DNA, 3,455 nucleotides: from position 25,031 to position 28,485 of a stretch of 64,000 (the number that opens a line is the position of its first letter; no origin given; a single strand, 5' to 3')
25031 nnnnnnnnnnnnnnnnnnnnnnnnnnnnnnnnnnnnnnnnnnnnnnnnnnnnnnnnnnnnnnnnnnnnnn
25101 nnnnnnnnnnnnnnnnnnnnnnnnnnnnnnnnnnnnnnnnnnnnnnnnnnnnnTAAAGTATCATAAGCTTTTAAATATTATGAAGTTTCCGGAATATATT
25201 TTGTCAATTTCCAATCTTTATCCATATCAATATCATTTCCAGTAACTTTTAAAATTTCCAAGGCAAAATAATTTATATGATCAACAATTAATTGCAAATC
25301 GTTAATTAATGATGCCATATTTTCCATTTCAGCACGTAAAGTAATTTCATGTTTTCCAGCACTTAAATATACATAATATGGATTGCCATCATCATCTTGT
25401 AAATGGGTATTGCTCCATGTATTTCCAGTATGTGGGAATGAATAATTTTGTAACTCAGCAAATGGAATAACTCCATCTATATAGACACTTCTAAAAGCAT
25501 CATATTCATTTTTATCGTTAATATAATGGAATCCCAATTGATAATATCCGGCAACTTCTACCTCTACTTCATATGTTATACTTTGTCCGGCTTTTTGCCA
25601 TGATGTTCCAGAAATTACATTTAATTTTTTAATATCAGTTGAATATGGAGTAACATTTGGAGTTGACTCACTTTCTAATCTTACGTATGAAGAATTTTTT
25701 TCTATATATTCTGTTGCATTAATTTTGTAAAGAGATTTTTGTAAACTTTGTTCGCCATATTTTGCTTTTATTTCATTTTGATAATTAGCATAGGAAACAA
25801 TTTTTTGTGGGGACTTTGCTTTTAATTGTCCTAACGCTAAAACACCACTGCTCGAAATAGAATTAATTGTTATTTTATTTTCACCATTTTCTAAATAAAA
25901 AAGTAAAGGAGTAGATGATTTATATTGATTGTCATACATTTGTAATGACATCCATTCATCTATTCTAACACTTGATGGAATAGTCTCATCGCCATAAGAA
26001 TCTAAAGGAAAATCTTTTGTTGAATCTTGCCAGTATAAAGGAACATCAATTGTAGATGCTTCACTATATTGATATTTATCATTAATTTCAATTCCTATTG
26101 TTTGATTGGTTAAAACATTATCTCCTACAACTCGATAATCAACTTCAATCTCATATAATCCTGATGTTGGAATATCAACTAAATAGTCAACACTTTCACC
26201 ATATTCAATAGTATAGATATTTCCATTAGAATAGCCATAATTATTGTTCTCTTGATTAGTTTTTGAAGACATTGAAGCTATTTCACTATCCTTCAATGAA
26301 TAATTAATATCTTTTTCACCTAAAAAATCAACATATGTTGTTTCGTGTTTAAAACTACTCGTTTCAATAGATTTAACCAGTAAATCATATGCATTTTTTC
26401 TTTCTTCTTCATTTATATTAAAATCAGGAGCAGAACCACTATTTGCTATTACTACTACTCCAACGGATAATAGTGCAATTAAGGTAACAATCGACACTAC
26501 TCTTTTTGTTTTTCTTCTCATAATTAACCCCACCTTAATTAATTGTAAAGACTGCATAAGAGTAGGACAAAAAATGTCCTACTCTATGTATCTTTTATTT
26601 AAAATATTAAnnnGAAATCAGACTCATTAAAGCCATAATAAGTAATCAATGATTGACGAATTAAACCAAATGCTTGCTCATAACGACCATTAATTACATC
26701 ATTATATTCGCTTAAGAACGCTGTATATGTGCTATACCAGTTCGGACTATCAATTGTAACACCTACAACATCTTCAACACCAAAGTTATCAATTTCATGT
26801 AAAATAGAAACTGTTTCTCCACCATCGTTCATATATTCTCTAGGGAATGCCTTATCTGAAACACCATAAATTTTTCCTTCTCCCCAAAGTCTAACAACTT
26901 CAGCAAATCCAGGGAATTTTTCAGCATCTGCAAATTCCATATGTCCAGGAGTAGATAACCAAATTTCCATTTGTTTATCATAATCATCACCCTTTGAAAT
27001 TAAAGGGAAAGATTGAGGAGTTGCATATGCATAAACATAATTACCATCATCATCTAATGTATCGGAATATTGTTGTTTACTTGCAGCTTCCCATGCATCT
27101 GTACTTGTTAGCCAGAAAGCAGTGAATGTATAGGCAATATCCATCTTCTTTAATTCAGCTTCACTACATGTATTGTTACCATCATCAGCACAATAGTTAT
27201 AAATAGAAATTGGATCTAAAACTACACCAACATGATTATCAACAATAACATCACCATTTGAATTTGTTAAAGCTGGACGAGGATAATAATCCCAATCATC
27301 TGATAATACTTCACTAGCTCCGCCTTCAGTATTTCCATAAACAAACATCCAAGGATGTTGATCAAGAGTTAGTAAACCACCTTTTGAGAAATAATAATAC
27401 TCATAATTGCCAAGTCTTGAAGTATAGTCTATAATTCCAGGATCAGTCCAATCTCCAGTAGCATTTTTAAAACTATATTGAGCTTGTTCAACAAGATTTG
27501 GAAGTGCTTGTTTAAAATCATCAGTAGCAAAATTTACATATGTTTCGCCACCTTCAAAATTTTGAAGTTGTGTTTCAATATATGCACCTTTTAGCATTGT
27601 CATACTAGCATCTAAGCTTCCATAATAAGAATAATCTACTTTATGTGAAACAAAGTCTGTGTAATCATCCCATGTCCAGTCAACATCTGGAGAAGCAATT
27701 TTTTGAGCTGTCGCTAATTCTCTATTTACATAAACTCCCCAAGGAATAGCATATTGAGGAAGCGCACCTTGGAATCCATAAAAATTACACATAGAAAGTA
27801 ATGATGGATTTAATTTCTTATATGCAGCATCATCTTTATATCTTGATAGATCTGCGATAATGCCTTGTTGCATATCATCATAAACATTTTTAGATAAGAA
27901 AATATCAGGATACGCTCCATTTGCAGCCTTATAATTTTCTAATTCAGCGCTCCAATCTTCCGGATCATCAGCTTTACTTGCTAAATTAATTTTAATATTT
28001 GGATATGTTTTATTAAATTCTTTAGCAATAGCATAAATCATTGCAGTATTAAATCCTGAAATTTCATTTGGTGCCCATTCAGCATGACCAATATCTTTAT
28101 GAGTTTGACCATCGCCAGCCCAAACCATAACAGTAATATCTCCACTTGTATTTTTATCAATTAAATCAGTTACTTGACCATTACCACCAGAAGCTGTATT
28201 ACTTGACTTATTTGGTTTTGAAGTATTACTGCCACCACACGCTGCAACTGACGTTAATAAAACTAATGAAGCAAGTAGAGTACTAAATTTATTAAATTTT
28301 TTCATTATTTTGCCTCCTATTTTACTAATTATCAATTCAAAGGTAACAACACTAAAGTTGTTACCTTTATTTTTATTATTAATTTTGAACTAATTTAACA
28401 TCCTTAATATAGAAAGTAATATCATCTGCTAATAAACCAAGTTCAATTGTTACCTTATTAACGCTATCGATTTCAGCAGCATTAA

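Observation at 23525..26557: A membrane-anchored ORF and a signal-less SBP-like ORF separated by one in-frame TAA, which may be a disrupted or read-through gene for a tethered SBP of about 1000 aa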

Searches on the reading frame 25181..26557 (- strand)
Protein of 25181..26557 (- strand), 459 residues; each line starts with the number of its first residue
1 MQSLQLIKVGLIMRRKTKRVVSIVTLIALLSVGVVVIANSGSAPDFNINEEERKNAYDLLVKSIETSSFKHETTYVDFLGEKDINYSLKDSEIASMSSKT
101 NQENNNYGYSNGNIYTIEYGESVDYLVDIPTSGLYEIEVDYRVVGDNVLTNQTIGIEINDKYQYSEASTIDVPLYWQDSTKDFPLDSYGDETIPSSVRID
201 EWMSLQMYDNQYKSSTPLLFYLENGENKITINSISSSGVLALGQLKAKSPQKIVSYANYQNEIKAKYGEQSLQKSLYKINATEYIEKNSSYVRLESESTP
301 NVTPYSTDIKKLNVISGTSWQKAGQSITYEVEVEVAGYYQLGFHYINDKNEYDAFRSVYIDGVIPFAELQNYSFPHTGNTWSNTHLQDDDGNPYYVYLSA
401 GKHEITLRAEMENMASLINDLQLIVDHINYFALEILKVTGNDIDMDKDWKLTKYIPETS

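Call 5: search_protein_families(library=pfam, proteins=[window:25181-26557:-], max_evalue=0.01)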
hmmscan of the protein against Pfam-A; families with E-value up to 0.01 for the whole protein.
window:25181-26557:- (459 aa): 2 families
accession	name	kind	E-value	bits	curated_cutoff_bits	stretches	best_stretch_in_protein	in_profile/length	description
PF25275.1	Golvesin_C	-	0.0088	16.6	31.6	0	97-151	21-70/132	Golvesin C-terminal domain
PF16990.11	CBM_35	-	0.0092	16.7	28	0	318-345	29-56/121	Carbohydrate binding module (family 35)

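Call 31: search_protein_families(library=ncbifam, proteins=[window:25181-26521:-], max_evalue=0.01)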
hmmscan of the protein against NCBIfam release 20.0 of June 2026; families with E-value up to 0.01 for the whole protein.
window:25181-26521:- (447 aa): 0 families

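Call 54: search_protein_representatives(protein=window:25181-26521:-)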
Query: 447 residues. Proteins with E-value up to 0.001 (for the whole library): 1413; up to 1e-10: 1072; up to 1e-30: 224. The best 150 are listed.
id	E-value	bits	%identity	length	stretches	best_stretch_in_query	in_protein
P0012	1.2e-109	383.5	46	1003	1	6-446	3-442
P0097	1.3e-109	383.5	52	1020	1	10-446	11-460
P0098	3.1e-96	339.3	42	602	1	7-446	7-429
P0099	1.7e-95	337.0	44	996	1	42-446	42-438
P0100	6.1e-91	321.9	39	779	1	2-446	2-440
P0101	1.3e-85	304.4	40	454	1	4-444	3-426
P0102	4.5e-82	292.7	38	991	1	4-446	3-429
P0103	5.3e-73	262.8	37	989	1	12-446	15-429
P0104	1.6e-69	251.4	37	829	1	8-446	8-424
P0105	3.2e-69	250.4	38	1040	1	8-445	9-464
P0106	2.1e-65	237.8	40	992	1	91-445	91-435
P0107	2.7e-64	234.2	38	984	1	107-446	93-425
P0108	4.5e-62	226.8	38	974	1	104-447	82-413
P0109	7.5e-62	226.1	43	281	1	166-446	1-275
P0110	3.3e-61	224.0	69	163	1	1-160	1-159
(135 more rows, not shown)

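Call 64: predict_structure(alignment_id=A2)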
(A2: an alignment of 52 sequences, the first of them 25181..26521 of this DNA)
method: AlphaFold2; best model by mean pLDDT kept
length: 447 residues; sequences in the alignment: 52
mean_pLDDT: 89.9   pTM: 0.82
mean pLDDT of the five models: 89.9, 88.2, 88.1, 87.9, 87.3
residues with pLDDT >= 90: 297; 70-90: 130; 50-70: 17; < 50: 3
segments of 3 or more residues with pLDDT < 50: 29-31
pLDDT, mean of each block of 10 residues (from residue 1): 75 88 67 68 84 76 88 93 72 83 93 96 98 91 98 96 95 95 95 96 95 97 92 96 96 94 92 96 93 93 92 97 96 89 96 96 92 95 97 96 83 85 82 79 73
secondary structure, 60 per line:
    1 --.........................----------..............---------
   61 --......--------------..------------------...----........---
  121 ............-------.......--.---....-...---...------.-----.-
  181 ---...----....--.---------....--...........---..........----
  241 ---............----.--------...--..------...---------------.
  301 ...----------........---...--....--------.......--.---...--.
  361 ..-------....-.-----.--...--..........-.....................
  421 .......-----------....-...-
elements in order: H3-27 H38-51 H63-68 E103-105 E110-117 E121-132 E140-146 H153-156 E158-160 E164-166 E184-186 E191-194 E207-210 E213-223 E227-236 H244-255 E282-284 E300-303 E314-321 E325-327 E330-333 E342-348 E360-362 E370-373 E384-386 E389-398 H400-427 H439-442
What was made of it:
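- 25181..26521 (-): ORF A, 447 aa. It has an N-terminal TM/signal-anchor helix (residues 3-27), two CBM35-like beta-sandwich domains (about residues 100-237 and 262-398) and the first helices of the linker bundle (400-447). AF2 model, pLDDT 89.9 (call 64).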

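Call 66: fold_search(model_id=the predicted structure, library=pdb)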
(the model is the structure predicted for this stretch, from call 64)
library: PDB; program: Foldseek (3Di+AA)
matches with E <= 10: 1398; with E <= 0.001: 66
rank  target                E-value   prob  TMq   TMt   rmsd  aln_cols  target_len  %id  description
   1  3wnp_A                1.9e-07  1.00  0.18  0.13  19.9       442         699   11  D308A, F268V, D469Y, A513V, and Y515S quintuple mutant of Bacillus circulans T-3040 cycloisomaltooligosaccharide gluca (released 2014-02-05)
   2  5x7o_A                2.8e-07  1.00  0.21  0.08  16.1       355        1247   14  Crystal structure of Paenibacillus sp. 598K alpha-1,6-glucosyltransferase (released 2017-07-26)
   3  3wnk                  1.6e-06  1.00  0.21  0.14  21.2       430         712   10  Crystal Structure of Bacillus circulans T-3040 cycloisomaltooligosaccharide glucanotransferase (released 2014-02-05)
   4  3wno_A                1.6e-06  1.00  0.18  0.12  19.9       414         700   10  D308A mutant of Bacillus circulans T-3040 cycloisomaltooligosaccharide glucanotransferase complexed with cycloisomalto (released 2014-02-05)
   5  3wnn_A                1.8e-06  0.99  0.19  0.13  21.5       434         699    9  D308A mutant of Bacillus circulans T-3040 cycloisomaltooligosaccharide glucanotransferase complexed with isomaltooctao (released 2014-02-05)
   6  3wnl_A                3.3e-06  0.99  0.18  0.13  21.8       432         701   11  D308A mutant of Bacillus circulans T-3040 cycloisomaltooligosaccharide glucanotransferase complexed with isomaltohexao (released 2014-02-05)
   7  4xup_A                1.3e-05  0.99  0.19  0.24  21.8       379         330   11  Structure of the N-terminal CBM22-1-CBM22-2 tandem domain from Paenibacillus barcinonensis Xyn10C (released 2015-06-03)
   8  2vzr_A                1.4e-05  1.00  0.20  0.67   9.9       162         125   16  C-terminal CBM35 from Amycolatopsis orientalis exo-chitosanase CsxA in complex with glucuronic acid (released 2009-01-13)
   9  2w1w_B                1.9e-05  1.00  0.21  0.64   9.6       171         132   20  Native structure of a family 35 carbohydrate binding module from Clostridium thermocellum (released 2009-01-20)
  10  5x7g                  2.2e-05  0.98  0.20  0.13  21.1       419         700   11  Crystal Structure of Paenibacillus sp. 598K cycloisomaltooligosaccharide glucanotransferase (released 2017-04-26)
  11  3wnn_B                2.2e-05  0.96  0.18  0.12  21.0       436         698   12  D308A mutant of Bacillus circulans T-3040 cycloisomaltooligosaccharide glucanotransferase complexed with isomaltooctao (released 2014-02-05)
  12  2w47_A                2.4e-05  1.00  0.21  0.64   9.5       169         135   20  Clostridium thermocellum CBM35 in complex with delta-4,5- anhydrogalacturonic acid (released 2009-01-27)
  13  4qaw_H                2.4e-05  1.00  0.21  0.17  19.0       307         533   10  Structure of modular Xyn30D from Paenibacillus barcinonensis (released 2014-10-08)
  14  4xup_F                3.4e-05  0.99  0.19  0.25  25.3       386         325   10  Structure of the N-terminal CBM22-1-CBM22-2 tandem domain from Paenibacillus barcinonensis Xyn10C (released 2015-06-03)
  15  2vzp_B                3.6e-05  1.00  0.23  0.72   7.4       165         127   18  Atomic Resolution Structure of the C-terminal CBM35 from Amycolatopsis orientalis exo-chitosanase CsxA (released 2009-01-13)
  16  2w1w_A                3.6e-05  1.00  0.19  0.58  11.6       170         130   18  Native structure of a family 35 carbohydrate binding module from Clostridium thermocellum (released 2009-01-20)
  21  2vzp_A                9.6e-05  1.00  0.18  0.58  10.7       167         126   18  Atomic Resolution Structure of the C-terminal CBM35 from Amycolatopsis orientalis exo-chitosanase CsxA (released 2009-01-13)
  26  2w3j                  1.4e-04  1.00  0.21  0.61   6.0       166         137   11  Structure of a family 35 carbohydrate binding module from an environmental isolate (released 2009-01-20)
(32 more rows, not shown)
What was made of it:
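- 25181..26521 (-): Foldseek hits to CBM35 modules (call 66).
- On CBM35 carbohydrate-binding module: Foldseek hits 2vzp, 2w1w, 2w47 and 2w3j have probability 1.0 and TM-score 0.58-0.72 normalised to the target (call 66).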

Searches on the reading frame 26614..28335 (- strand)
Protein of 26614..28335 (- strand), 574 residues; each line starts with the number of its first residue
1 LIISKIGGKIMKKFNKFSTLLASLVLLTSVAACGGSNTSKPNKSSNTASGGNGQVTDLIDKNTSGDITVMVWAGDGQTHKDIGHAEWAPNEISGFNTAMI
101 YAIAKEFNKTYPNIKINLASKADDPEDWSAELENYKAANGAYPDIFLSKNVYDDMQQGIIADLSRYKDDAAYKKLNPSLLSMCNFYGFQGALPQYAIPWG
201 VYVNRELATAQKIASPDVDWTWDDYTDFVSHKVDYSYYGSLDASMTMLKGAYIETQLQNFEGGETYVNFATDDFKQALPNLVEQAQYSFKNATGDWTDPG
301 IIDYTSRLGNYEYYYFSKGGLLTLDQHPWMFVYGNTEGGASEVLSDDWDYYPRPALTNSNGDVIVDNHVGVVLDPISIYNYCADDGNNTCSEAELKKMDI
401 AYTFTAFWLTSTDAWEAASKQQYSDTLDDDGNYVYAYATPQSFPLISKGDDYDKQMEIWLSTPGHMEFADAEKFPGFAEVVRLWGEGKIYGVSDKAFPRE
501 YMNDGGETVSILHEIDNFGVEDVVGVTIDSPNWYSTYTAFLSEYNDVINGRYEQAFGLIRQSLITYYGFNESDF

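Call 5: search_protein_families(library=pfam, proteins=[window:26614-28335:-], max_evalue=0.01)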
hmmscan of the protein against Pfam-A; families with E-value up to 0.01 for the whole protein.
window:26614-28335:- (574 aa): 0 families

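Call 31: search_protein_families(library=ncbifam, proteins=[window:26614-28305:-], max_evalue=0.01)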
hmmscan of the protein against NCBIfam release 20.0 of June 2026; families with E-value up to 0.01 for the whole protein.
window:26614-28305:- (564 aa): 0 families

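Call 34: search_solved_structures(query=window:26614-28305:-, max_evalue=1)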
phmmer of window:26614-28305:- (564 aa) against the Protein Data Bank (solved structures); distinct sequences matched with E-value up to 1: 4.
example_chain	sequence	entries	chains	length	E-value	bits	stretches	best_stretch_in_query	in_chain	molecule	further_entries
22hh_A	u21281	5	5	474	2e-07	33.3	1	95-285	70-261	Extracellular solute-binding protein family 1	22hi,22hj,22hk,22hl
1eu8_A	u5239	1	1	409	0.026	16.4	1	78-212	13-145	TREHALOSE/MALTOSE BINDING PROTEIN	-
5mfi_A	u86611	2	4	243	0.13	14.1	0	32-93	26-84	YIII(Dq.V2)4CqI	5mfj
4d49_A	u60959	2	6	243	0.15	13.9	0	32-93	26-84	ARMADILLO REPEAT PROTEIN ARM00027 | YIII(Dq.V1)4CPAF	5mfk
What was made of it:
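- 26611..28305 (-): Neighbouring lipoprotein (564 aa from ATG 28305, lipobox VAAC). It is a distant family-1 SBP and would be the second receptor of the locus. phmmer against PDB: 22hh_A 'extracellular solute-binding protein family 1', 2e-7 (call 34).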
